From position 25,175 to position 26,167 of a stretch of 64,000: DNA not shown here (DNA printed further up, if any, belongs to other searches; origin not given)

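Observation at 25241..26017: Stand-alone lipoprotein gene with collagen-like repeat and PA14 domain, bracketed by its own RBS and terminator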

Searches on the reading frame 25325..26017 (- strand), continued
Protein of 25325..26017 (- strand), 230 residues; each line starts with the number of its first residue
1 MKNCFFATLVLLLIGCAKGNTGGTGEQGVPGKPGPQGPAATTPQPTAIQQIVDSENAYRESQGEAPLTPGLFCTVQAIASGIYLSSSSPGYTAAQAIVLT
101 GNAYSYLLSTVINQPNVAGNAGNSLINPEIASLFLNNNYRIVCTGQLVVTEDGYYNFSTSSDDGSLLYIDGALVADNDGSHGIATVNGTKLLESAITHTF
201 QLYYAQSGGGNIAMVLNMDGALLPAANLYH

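Call 29: search_solved_structures(query=A2, max_evalue=1, show_alignments=3)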
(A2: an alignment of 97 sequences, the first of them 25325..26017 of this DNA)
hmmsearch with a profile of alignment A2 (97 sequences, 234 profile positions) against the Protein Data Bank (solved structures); distinct sequences matched with E-value up to 1: 19.
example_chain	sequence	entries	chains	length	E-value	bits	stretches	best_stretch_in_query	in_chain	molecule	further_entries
6qdi_A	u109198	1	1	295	4e-09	39.6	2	141-218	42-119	PA14 domain-containing protein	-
6qe7_A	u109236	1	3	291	1e-07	34.9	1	142-215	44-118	Anti-sigma-I factor RsgI3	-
6m8m_A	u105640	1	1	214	8.3e-06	28.7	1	156-220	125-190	Putative large adhesion protein (Lap) involved in biofilm formation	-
36gk_A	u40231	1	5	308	0.00027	23.8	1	145-221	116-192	RTX protein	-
6x7j_A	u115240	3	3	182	0.0086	18.9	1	153-210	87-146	Antifreeze protein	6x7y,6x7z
6x8y_A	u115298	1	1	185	0.0089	18.8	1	153-210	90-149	Antifreeze protein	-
5j6y_A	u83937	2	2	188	0.0092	18.8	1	153-210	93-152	Antifreeze protein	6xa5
6xac_A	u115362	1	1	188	0.0092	18.8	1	153-210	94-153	Antifreeze protein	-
6x9m_A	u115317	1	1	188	0.0093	18.8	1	153-210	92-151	Antifreeze protein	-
6x8a_A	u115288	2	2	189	0.0094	18.7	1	153-210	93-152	Antifreeze protein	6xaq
6x7x_A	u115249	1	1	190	0.0094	18.7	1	153-210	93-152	Antifreeze protein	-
6x9p_A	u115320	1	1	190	0.0095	18.7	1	153-210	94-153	Antifreeze protein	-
6x8d_A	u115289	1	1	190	0.0097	18.7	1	153-210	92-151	Antifreeze protein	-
6x95_A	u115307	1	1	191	0.0098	18.7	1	153-210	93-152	Antifreeze protein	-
6x7t_A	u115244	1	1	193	0.01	18.6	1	153-210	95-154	Antifreeze protein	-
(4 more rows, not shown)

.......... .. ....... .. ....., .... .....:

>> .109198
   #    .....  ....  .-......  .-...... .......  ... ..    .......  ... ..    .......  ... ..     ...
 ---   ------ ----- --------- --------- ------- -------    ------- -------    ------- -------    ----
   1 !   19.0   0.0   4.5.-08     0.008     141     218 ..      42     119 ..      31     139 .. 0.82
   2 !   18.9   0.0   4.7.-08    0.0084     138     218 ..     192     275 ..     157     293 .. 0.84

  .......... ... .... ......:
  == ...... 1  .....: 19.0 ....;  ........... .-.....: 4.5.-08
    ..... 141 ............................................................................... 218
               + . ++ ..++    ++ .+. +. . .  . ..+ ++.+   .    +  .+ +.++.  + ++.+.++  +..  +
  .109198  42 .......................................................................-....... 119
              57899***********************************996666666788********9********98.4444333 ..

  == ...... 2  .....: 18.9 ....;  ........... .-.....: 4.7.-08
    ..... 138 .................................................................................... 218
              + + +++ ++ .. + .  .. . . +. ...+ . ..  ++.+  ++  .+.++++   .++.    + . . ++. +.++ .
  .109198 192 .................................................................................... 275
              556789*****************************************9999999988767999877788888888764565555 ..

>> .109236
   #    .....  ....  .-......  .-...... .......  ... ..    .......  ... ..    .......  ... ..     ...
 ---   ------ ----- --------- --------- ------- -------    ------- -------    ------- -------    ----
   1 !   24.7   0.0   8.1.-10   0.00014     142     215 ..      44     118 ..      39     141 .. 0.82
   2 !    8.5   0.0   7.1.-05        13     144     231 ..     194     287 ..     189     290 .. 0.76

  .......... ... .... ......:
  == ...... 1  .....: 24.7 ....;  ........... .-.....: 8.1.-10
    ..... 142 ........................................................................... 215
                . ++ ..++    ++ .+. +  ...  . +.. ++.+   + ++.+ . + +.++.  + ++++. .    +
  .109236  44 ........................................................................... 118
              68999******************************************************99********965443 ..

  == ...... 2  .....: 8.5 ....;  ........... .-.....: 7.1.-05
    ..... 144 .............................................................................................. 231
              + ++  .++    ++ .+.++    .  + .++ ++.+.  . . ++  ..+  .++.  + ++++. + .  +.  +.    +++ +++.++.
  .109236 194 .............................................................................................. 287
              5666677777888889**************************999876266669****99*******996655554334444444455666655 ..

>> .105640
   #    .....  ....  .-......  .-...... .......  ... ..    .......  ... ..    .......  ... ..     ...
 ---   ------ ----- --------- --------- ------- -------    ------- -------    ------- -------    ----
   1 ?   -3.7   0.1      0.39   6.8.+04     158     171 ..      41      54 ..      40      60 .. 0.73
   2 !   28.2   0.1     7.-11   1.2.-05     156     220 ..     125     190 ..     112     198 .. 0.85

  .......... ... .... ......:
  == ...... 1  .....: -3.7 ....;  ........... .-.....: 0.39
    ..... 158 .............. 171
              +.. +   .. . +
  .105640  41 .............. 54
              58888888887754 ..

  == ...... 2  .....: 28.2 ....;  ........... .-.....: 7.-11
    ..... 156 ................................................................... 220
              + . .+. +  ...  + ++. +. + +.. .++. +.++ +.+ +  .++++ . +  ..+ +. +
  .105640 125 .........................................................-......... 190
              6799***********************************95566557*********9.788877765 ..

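Call 32: predict_structure(alignment_id=A2)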
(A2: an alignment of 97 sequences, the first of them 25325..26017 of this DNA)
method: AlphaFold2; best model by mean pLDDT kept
length: 230 residues; sequences in the alignment: 97
mean_pLDDT: 92.4   pTM: 0.80
mean pLDDT of the five models: 92.4, 92.0, 91.9, 91.9, 91.5
residues with pLDDT >= 90: 196; 70-90: 11; 50-70: 21; < 50: 2
segments of 3 or more residues with pLDDT < 50: none
pLDDT, mean of each block of 10 residues (from residue 1): 54 59 77 93 96 98 98 98 95 96 98 96 97 96 98 98 97 95 96 98 94 98 98
secondary structure, 60 per line:
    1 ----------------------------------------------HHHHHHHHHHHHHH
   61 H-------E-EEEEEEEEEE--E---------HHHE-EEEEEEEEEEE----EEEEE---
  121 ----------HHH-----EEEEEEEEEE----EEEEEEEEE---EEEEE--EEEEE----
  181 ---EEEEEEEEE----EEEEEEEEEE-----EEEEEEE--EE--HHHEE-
elements in order: H47-61 E71-80 E98-108 E113-117 E139-148 E153-161 E165-169 E172-176 E184-192 E197-206 E212-218

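Call 34: fold_search(model_id=the predicted structure, library=pdb)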
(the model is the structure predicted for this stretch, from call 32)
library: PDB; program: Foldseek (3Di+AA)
matches with E <= 10: 1499; with E <= 0.001: 59
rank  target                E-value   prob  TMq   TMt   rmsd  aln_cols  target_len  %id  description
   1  6x8a_A                2.6e-08  1.00  0.50  0.61   5.8       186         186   17  Sucrose-bound structure of Marinomonas primoryensis PA14 carbohydrate-binding domain (released 2021-06-02)
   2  6x8d                  2.7e-08  1.00  0.49  0.61   6.7       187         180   18  Arabinose-bound structure of Marinomonas primoryensis PA14 carbohydrate-binding domain (released 2021-06-02)
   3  5j6y                  3.3e-08  1.00  0.50  0.60   5.8       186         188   17  Crystal structure of PA14 domain of MpAFP Antifreeze protein (released 2017-06-07)
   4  6x7z                  5.1e-08  1.00  0.50  0.62   5.8       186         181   17  Inositol-bound structure of Marinomonas primoryensis PA14 carbohydrate-binding domain (released 2021-06-02)
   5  6xac                  5.1e-08  1.00  0.49  0.60   6.8       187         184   18  Galactose-bound structure of Marinomonas primoryensis PA14 carbohydrate-binding domain (released 2021-06-02)
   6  6xa5_A                5.7e-08  1.00  0.50  0.60   5.8       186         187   17  Trehalose-bound structure of Marinomonas primoryensis PA14 carbohydrate-binding domain (released 2021-06-02)
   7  4cou_A                6.3e-08  1.00  0.45  0.46   7.1       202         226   15  Crystal Structure of Epithelial Adhesin 6 A domain (Epa6A) from Candida glabrata in complex with Lactose (released 2015-02-18)
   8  6x7x                  6.7e-08  1.00  0.50  0.60   5.8       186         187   17  mannose-bound structure of Marinomonas primoryensis PA14 carbohydrate-binding domain (released 2021-06-02)
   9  6x7j                  1.9e-07  1.00  0.50  0.61   5.8       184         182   17  fucose-bound structure of Marinomonas primoryensis PA14 carbohydrate-binding domain (released 2021-06-02)
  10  4cov_A                1.9e-07  1.00  0.45  0.45   7.1       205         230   15  Crystal Structure of Epithelial Adhesin 6 A domain (Epa6A) from Candida glabrata in complex with Gala1-3Gal (released 2015-02-18)
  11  4coy_A                2.2e-07  1.00  0.44  0.44   7.1       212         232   16  Crystal Structure of Epithelial Adhesin 6 A domain (Epa6A) from Candida glabrata in complex with Galb1-4GlcNAc (released 2015-02-18)
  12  6m8m                  4.8e-07  1.00  0.47  0.59   6.3       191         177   20  PA14 sugar-binding domain from RTX adhesin (released 2019-09-04)
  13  4afb                  5.4e-07  1.00  0.47  0.47   6.9       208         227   13  Crystal Structure of subtype-switched Epithelial Adhesin 1 to 3 A domain (Epa1to3A) from Candida glabrata in complex wit (released 2012-10-17)
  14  4af9_A                7.4e-07  1.00  0.46  0.47   6.9       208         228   14  Crystal Structure of Epithelial Adhesin 1 A domain (Epa1A) from Candida glabrata in complex with Galb1-3Glc (released 2012-10-17)
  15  4afa_A                8.2e-07  1.00  0.48  0.48   6.9       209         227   12  Crystal Structure of subtype-switched Epithelial Adhesin 1 to 2 A domain (Epa1to2A) from Candida glabrata in complex w (released 2012-10-17)
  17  6qe7_C                1.3e-06  1.00  0.47  0.38   4.6       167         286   17  anti-sigma factor domain-containing protein (released 2019-06-12)
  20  6qe7_A                1.7e-06  1.00  0.47  0.38   4.7       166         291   17  anti-sigma factor domain-containing protein (released 2019-06-12)
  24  6qe7_B                3.1e-06  1.00  0.49  0.40   4.0       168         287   16  anti-sigma factor domain-containing protein (released 2019-06-12)
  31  6qdi                  6.3e-06  1.00  0.48  0.38   4.7       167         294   18  anti-sigma factor domain-containing protein from Clostridium clariflavum (released 2019-06-12)
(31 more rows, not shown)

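Call 37: fold_search(model_id=the predicted structure, library=viral)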
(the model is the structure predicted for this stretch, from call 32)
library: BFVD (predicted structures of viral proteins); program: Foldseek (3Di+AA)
matches with E <= 10: 960; with E <= 0.001: 31
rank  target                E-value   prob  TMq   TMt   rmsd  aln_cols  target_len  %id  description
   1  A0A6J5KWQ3            1.3e-18  1.00  0.75  0.77  12.2       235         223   36  PA14 domain containing protein [uncultured Caudovirales phage]
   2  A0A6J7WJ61            1.5e-09  1.00  0.49  0.15  11.3       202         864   18  PA14 domain containing protein [uncultured Caudovirales phage]
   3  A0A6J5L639            2.1e-09  1.00  0.48  0.20   5.6       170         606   22  PA14 domain containing protein (Fragment) [uncultured Caudovirales phage]
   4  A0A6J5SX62            2.1e-09  1.00  0.44  0.36   9.5       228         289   15  GLEYA adhesin domain containing protein [uncultured Caudovirales phage]
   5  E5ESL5                3.1e-09  1.00  0.45  0.22   5.7       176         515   21  (no name in the UniProt tables at hand)
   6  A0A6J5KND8            4.5e-09  1.00  0.49  0.20   9.4       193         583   22  PA14 domain containing protein [uncultured Caudovirales phage]
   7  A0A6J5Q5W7            1.3e-08  1.00  0.44  0.13   5.9       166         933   23  Fibronectin type III [uncultured Caudovirales phage]
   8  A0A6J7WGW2            3.3e-08  1.00  0.47  0.26   5.0       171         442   22  PA14 domain-containing protein [uncultured Caudovirales phage]
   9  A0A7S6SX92            1.2e-07  1.00  0.45  0.15   7.0       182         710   21  (no name in the UniProt tables at hand)
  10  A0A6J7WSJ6            2.3e-07  1.00  0.48  0.16   5.6       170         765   22  PA14 domain containing protein [uncultured Caudovirales phage]
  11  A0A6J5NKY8            3.6e-07  1.00  0.43  0.16   8.4       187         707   16  PA14 domain containing protein [uncultured Caudovirales phage]
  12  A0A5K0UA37            2.3e-06  1.00  0.51  0.30  22.7       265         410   15  PA14 domain-containing protein (Fragment) [Yasminevirus sp. GU-2018]
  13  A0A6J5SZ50            3.4e-06  1.00  0.42  0.26   5.8       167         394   17  PA14 domain containing protein [uncultured Caudovirales phage]
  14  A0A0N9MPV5            4.2e-06  1.00  0.36  0.39   7.8       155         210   20  (no name in the UniProt tables at hand)
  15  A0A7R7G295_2          4.9e-06  1.00  0.47  0.13   6.4       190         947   16  (no name in the UniProt tables at hand)
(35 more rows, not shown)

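Call 40: find_related_loci(query=A3, collection=genome_contigs, flank=6000)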
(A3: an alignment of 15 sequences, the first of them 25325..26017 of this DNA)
Query A3 (230 aa) in genome_contigs; peptide patterns used: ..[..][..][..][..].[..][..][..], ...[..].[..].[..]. (x = any residue, [..] = any of these).
26 stretches matched a pattern; 2 encode a relative of the query (tblastn E <= 1e-3); 2 distinct loci.
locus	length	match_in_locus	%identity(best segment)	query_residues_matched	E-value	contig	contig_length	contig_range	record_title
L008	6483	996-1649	74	9-230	1e-99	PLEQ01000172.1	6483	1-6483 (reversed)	MAG: Deltaproteobacteria bacterium isolate bog_1112 73.20110800_S3S.83_contig_11274, whole genome shotgun sequence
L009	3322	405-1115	44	1-221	1e-49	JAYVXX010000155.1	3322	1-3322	MAG: Candidatus Paceibacterota bacterium isolate GL85_DN_metabinner_41_sub GL85_DN_metabinner_41_sub_154, whole genome s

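Call 41: find_related_loci(query=A3, collection=viral_contigs, flank=8000)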
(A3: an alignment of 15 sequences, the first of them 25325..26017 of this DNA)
Query A3 (230 aa) in viral_contigs; peptide patterns used: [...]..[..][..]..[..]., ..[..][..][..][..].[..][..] (x = any residue, [..] = any of these).
23 stretches matched a pattern; 8 encode a relative of the query (tblastn E <= 1e-3); 8 distinct loci.
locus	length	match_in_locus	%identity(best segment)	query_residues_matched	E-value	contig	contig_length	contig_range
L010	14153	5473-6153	71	1-230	1e-103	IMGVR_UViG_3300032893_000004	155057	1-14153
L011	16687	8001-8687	72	1-230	2e-107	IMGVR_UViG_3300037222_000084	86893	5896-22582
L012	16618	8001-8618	75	34-230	8e-98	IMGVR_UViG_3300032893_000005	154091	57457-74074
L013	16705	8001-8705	53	1-230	4e-73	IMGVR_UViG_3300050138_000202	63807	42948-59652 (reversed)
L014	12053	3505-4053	50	48-230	7e-56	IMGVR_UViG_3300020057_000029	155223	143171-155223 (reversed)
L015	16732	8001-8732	47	9-230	3e-55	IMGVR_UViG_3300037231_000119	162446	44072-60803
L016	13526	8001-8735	44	1-230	2e-53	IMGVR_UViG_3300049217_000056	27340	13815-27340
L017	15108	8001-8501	49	64-230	7e-49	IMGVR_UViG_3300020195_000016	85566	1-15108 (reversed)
